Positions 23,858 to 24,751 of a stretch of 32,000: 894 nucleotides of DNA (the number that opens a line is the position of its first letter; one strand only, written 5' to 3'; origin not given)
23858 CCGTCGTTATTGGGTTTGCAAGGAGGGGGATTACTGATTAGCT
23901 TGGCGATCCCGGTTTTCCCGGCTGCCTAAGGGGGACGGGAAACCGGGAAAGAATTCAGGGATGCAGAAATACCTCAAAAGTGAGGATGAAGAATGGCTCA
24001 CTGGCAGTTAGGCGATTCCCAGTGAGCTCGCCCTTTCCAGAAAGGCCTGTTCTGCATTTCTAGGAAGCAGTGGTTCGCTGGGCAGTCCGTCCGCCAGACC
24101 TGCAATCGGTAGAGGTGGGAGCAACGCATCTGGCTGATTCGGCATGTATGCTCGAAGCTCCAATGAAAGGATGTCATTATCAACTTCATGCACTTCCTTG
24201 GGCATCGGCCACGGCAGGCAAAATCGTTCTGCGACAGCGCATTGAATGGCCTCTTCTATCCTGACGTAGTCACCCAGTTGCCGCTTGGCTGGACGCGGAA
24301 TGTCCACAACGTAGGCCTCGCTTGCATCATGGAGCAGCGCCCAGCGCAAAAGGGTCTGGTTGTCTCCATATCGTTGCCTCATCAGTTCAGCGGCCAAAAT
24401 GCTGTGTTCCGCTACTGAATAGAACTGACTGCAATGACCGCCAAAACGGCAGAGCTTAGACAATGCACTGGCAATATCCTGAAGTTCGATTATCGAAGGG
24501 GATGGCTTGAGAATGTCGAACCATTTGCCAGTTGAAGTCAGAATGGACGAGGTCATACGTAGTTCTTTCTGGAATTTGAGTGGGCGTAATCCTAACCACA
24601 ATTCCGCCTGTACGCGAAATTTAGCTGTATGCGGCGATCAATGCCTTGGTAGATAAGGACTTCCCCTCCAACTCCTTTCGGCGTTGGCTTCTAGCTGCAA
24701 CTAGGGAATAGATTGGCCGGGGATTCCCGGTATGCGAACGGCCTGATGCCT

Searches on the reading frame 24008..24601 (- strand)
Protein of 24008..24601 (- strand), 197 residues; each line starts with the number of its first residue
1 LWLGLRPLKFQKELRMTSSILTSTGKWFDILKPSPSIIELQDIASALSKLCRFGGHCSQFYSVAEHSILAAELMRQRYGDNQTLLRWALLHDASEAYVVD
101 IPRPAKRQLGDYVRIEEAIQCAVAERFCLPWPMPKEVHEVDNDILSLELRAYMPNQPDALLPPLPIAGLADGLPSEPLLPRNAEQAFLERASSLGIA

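Call 39: search_protein_families(library=pfam, proteins=[window:24008-24601:-], max_evalue=0.01)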
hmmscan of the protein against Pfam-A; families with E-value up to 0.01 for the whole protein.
window:24008-24601:- (197 aa): 1 family
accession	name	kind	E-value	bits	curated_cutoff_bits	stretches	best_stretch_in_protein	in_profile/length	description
PF12917.13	YfbR-like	-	0.0083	16.3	25.9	0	72-110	42-83/182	5'-deoxynucleotidase YfbR-like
